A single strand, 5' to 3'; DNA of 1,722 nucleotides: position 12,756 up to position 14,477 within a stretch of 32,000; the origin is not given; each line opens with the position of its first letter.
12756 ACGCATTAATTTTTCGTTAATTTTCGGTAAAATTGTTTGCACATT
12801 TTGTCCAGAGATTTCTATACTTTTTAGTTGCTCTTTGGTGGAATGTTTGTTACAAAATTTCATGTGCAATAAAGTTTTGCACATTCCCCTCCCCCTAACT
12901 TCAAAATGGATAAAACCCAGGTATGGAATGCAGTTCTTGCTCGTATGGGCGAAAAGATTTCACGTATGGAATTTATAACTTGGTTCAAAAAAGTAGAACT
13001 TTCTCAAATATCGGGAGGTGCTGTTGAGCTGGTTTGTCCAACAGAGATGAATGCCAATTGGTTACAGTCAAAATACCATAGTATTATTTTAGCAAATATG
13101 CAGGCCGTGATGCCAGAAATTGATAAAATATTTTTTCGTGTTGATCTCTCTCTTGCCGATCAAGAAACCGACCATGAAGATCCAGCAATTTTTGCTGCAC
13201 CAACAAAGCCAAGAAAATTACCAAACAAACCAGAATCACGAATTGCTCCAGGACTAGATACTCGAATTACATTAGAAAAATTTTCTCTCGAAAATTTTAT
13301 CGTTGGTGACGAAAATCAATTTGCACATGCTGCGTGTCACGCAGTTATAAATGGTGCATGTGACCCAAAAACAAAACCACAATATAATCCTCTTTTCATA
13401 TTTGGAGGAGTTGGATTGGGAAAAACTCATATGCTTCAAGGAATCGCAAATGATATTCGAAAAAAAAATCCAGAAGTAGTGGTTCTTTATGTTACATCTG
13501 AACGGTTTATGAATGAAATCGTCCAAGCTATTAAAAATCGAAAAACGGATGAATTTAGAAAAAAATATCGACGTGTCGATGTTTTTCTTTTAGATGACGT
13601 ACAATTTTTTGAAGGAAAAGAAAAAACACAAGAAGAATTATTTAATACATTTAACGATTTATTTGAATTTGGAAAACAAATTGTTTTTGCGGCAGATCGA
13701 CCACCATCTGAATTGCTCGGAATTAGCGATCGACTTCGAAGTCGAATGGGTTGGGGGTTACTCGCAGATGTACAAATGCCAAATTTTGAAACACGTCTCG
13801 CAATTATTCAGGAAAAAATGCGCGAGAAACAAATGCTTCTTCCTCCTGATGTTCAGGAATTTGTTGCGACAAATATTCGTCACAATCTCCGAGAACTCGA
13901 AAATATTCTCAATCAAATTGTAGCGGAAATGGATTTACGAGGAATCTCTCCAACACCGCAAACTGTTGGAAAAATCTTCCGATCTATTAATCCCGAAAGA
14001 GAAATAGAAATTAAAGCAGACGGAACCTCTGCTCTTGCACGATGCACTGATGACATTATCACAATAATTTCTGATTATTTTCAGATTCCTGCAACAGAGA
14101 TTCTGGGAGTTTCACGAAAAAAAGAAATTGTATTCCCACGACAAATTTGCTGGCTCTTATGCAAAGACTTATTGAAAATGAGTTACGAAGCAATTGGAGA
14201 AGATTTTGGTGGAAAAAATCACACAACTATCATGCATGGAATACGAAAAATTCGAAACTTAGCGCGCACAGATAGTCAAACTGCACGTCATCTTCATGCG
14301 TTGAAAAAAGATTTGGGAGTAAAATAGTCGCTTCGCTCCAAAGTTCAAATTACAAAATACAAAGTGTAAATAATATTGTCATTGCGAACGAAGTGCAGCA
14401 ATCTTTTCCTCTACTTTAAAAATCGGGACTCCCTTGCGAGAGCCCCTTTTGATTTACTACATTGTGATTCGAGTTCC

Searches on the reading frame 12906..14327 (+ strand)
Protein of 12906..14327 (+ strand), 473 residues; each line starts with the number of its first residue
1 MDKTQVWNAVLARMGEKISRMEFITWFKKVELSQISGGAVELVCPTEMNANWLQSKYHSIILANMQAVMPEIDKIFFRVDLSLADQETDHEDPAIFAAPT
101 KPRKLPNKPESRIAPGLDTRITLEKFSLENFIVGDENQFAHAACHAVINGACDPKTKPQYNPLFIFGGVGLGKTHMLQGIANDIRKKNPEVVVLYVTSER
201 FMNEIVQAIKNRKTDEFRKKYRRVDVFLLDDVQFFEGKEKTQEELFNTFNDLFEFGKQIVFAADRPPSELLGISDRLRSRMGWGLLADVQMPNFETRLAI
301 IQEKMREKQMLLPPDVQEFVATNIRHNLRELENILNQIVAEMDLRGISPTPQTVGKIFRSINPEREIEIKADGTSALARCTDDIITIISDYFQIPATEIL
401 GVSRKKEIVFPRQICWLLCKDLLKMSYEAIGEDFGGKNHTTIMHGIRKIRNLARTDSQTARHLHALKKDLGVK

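Call 11: find_encoding_contigs(protein=window:12906-14327:+, flank=10000, max_places=6)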
Protein window:12906-14327:+ (473 aa): no gene with exactly this product is on record in the collection.

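Call 12: find_homologous_proteins(query=window:12906-14324:+, max_evalue=1e-20)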
Query window:12906-14324:+ (473 aa): 7984 proteins with E <= 1e-20 among 8000 candidates; the best 120 are listed.
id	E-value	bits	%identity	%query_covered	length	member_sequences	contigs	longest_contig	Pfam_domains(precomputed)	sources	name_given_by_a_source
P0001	0.0e+0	1075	100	100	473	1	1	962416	PF11638.14,PF00308.25,PF08299.18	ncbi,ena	-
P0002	2.1e-297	1004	92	100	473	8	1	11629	PF11638.14,PF01695.24,PF00308.25,PF08299.18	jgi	jgi:chromosomal replication initiator protein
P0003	1.0e-286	969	88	100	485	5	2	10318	PF11638.14,PF01695.24,PF00308.25,PF08299.18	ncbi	-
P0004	5.3e-281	950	87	100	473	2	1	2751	PF11638.14,PF01695.24,PF00308.25,PF08299.18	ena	-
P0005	1.3e-270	916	85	100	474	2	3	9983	PF11638.14,PF01695.24,PF00308.25,PF08299.18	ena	-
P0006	1.0e-267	907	82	100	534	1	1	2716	PF11638.14,PF01695.24,PF00308.25,PF08299.18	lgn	-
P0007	5.9e-245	832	75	100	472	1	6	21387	PF11638.14,PF01695.24,PF00308.25,PF08299.18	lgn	-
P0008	2.5e-235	800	73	100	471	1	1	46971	PF11638.14,PF01695.24,PF00308.25,PF03969.23,PF08299.18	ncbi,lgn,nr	ncbi:MAG: chromosomal replication initiator protein DnaA [Candidatus Gracilibacteria bacterium]|nr:c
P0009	2.9e-234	796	73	100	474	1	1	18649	PF11638.14,PF01695.24,PF00308.25,PF08299.18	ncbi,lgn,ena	-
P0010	9.2e-233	791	71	100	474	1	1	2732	PF11638.14,PF01695.24,PF00308.25,PF08299.18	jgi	jgi:chromosomal replication initiator protein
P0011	9.4e-233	791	71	100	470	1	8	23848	PF11638.14,PF00308.25,PF08299.18,PF01637.25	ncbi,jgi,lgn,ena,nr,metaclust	ncbi:chromosomal replication initiator protein DnaA [bacterium]|jgi:chromosomal replication initiato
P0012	1.8e-232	790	72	100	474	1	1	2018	PF11638.14,PF01695.24,PF00308.25,PF08299.18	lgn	-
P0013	1.3e-231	788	71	100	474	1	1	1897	PF11638.14,PF01695.24,PF00308.25,PF08299.18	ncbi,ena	-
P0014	1.0e-228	778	71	100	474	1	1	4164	PF11638.14,PF01695.24,PF00308.25,PF08299.18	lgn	-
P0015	6.4e-226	769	71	100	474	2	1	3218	PF11638.14,PF01695.24,PF00308.25,PF08299.18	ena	-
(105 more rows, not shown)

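Call 13: find_encoding_contigs(protein=P0001, flank=10000, max_places=3)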
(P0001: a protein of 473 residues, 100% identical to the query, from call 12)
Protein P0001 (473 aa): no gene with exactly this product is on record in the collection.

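Call 14: find_encoding_contigs(protein=P0008, flank=10000, max_places=2)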
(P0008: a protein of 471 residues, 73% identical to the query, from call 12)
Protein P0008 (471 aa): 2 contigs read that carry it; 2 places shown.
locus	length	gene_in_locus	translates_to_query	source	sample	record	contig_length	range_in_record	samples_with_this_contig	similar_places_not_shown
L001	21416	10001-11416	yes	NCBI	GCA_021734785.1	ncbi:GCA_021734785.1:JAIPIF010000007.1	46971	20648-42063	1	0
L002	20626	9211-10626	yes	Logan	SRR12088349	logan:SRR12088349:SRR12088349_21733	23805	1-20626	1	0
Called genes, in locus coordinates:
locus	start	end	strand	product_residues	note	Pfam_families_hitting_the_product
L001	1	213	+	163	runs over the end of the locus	PF06695:Sm_multidrug_ex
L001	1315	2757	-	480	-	PF13535:ATP-grasp_4, PF18603:LAL_C2 (weak)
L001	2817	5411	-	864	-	PF14622:Ribonucleas_3_3, PF00636:Ribonuclease_3, PF00035:dsrm, PF01702:TGT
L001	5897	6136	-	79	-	PF01783:Ribosomal_L32p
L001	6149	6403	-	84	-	PF01197:Ribosomal_L31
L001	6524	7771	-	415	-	-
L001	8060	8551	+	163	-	-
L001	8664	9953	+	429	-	PF00709:Adenylsucc_synt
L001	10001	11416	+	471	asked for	PF11638:DnaA_N, PF03969:AFG1_ATPase (faint), PF00308:Bac_DnaA, PF01695:IstB_IS21 (weak), PF08299:Bac_DnaA_C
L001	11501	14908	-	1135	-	PF17757:UvrB_inter, PF02559:CarD_TRCF_RID, PF00270:DEAD, PF04851:ResIII, PF00271:Helicase_C, PF03461:TRCF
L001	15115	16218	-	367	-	PF00712:DNA_pol3_beta, PF02767:DNA_pol3_beta_2, PF02768:DNA_pol3_beta_3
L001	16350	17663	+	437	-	PF01595:CNNM, PF00571:CBS, PF03471:CorC_HlyC (weak)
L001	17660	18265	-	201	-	-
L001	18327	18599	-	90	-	PF01016:Ribosomal_L27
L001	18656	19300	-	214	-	-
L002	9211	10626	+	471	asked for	PF11638:DnaA_N, PF03969:AFG1_ATPase (faint), PF00308:Bac_DnaA, PF01695:IstB_IS21 (weak), PF08299:Bac_DnaA_C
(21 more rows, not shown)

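Call 18: find_encoding_contigs(protein=P0002, flank=10000, max_places=2)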
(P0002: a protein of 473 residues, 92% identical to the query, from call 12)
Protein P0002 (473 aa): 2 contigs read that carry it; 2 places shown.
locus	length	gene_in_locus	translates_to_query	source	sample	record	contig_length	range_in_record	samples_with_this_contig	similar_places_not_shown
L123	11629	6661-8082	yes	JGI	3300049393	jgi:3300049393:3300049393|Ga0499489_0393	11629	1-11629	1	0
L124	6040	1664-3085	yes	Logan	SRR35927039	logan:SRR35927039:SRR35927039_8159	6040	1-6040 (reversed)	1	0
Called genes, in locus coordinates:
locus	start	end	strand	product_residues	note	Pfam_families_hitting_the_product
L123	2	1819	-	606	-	?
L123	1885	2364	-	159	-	PF01029:NusB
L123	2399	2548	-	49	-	PF01783:Ribosomal_L32p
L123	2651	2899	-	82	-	PF01197:Ribosomal_L31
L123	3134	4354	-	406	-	-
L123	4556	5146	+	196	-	-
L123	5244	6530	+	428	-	PF00709:Adenylsucc_synt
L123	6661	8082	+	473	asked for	PF11638:DnaA_N, PF00308:Bac_DnaA, PF01695:IstB_IS21 (weak), PF08299:Bac_DnaA_C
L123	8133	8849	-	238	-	-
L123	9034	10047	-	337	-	PF00696:AA_kinase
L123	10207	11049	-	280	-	PF03461:TRCF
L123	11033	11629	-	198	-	?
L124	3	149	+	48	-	?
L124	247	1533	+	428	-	PF00709:Adenylsucc_synt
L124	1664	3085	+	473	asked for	PF11638:DnaA_N, PF00308:Bac_DnaA, PF01695:IstB_IS21 (weak), PF08299:Bac_DnaA_C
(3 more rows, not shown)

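Call 22: list_cluster_members(proteins=[P0001, P0003, P0005])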
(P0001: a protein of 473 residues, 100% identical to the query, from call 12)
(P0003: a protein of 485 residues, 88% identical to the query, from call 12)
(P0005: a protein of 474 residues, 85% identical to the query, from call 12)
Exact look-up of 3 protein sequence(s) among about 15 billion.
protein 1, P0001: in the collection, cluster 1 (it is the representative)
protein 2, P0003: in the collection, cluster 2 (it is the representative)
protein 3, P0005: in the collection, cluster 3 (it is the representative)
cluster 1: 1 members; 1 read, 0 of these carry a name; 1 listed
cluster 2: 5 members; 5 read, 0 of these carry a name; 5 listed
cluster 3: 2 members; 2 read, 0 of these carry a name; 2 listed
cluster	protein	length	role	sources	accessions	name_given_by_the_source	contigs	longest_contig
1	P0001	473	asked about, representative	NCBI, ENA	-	-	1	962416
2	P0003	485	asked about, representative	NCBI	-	-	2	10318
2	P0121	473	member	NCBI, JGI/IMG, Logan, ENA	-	-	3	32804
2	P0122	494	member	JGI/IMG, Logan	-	-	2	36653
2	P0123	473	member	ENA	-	-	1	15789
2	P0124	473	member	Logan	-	-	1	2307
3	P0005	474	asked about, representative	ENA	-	-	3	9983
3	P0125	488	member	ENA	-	-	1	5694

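Call 25: find_encoding_contigs(protein=P0121, flank=10000, max_places=3)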
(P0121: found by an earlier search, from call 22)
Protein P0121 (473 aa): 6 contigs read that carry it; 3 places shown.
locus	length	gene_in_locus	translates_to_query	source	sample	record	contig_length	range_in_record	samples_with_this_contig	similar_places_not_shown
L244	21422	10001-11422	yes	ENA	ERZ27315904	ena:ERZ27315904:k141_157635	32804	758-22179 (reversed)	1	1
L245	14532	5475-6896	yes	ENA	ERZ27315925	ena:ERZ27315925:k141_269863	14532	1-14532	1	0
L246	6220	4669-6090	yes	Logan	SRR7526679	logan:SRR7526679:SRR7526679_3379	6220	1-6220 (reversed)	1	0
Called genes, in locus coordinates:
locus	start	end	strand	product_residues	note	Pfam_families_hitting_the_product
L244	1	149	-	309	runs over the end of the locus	PF01795:Methyltransf_5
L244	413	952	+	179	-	PF06695:Sm_multidrug_ex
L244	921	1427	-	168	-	PF01300:Sua5_yciO_yrdC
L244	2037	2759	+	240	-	PF18962:Por_Secre_tail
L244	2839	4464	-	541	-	PF04851:ResIII (weak), PF00270:DEAD, PF00271:Helicase_C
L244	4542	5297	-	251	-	PF14622:Ribonucleas_3_3, PF00636:Ribonuclease_3, PF00035:dsrm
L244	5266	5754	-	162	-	PF01029:NusB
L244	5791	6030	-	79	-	PF01783:Ribosomal_L32p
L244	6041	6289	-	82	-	PF01197:Ribosomal_L31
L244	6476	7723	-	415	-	-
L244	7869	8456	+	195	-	-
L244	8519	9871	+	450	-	PF00709:Adenylsucc_synt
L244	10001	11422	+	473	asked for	PF11638:DnaA_N, PF00308:Bac_DnaA, PF01695:IstB_IS21 (weak), PF08299:Bac_DnaA_C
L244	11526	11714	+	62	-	-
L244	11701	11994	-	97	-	-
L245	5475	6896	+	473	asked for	PF11638:DnaA_N, PF00308:Bac_DnaA, PF01695:IstB_IS21 (weak), PF08299:Bac_DnaA_C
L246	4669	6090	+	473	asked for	PF11638:DnaA_N, PF00308:Bac_DnaA, PF01695:IstB_IS21 (weak), PF08299:Bac_DnaA_C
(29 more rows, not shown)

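Call 43: find_encoding_contigs(protein=P0005, flank=10000, max_places=3)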
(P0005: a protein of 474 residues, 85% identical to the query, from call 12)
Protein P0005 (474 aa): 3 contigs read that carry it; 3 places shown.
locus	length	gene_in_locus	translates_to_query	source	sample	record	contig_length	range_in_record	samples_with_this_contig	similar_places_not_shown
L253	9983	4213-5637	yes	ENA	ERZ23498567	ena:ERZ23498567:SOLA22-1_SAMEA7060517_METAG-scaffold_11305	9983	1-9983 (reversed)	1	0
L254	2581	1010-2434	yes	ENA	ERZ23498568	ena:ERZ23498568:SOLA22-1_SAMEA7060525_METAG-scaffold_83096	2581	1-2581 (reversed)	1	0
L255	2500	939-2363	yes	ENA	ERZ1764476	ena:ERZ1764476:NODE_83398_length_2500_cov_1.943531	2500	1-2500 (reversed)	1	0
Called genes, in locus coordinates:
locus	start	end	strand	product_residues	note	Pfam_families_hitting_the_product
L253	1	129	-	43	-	?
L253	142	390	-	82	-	PF01197:Ribosomal_L31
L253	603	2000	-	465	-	-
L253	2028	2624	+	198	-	-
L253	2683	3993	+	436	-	PF00709:Adenylsucc_synt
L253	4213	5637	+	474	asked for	PF11638:DnaA_N, PF00308:Bac_DnaA, PF01695:IstB_IS21, PF08299:Bac_DnaA_C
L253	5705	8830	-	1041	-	PF13385:Laminin_G_3, PF07953:Toxin_R_bind_N (faint), PF00054:Laminin_G_1 (faint), PF02210:Laminin_G_2 (faint), PF13385:Laminin_G_3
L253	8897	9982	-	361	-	?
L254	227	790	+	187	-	PF00709:Adenylsucc_synt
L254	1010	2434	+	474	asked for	PF11638:DnaA_N, PF00308:Bac_DnaA, PF01695:IstB_IS21, PF08299:Bac_DnaA_C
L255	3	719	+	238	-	?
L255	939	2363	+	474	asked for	PF11638:DnaA_N, PF00308:Bac_DnaA, PF01695:IstB_IS21, PF08299:Bac_DnaA_C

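Call 44: find_encoding_contigs(protein=P0007, flank=10000, max_places=3)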
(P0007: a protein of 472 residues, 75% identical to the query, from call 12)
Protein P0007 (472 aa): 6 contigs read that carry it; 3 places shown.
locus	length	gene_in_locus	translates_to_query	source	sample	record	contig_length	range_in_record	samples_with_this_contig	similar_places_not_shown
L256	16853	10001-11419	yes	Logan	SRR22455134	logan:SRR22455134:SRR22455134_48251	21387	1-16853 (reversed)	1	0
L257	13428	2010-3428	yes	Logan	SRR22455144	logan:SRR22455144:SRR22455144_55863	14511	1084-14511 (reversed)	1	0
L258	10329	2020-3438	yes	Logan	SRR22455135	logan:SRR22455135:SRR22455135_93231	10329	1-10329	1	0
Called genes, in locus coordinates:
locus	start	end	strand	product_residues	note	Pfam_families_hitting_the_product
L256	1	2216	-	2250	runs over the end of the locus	?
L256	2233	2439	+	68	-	-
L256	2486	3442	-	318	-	PF05013:FGase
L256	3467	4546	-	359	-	PF00425:Chorismate_bind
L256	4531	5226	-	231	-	PF14622:Ribonucleas_3_3, PF00636:Ribonuclease_3, PF00035:dsrm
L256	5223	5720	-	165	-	PF01029:NusB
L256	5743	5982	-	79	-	PF01783:Ribosomal_L32p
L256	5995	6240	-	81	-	PF01197:Ribosomal_L31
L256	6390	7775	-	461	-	-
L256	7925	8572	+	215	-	-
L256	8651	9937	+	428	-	PF00709:Adenylsucc_synt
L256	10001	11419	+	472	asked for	PF11638:DnaA_N, PF00308:Bac_DnaA, PF01695:IstB_IS21, PF08299:Bac_DnaA_C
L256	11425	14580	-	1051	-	PF17757:UvrB_inter, PF02559:CarD_TRCF_RID, PF00270:DEAD, PF04851:ResIII, PF00271:Helicase_C, PF03461:TRCF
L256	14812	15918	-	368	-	PF00712:DNA_pol3_beta, PF02767:DNA_pol3_beta_2, PF02768:DNA_pol3_beta_3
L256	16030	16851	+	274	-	?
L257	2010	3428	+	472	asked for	PF11638:DnaA_N, PF00308:Bac_DnaA, PF01695:IstB_IS21, PF08299:Bac_DnaA_C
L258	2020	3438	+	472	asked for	PF11638:DnaA_N, PF00308:Bac_DnaA, PF01695:IstB_IS21, PF08299:Bac_DnaA_C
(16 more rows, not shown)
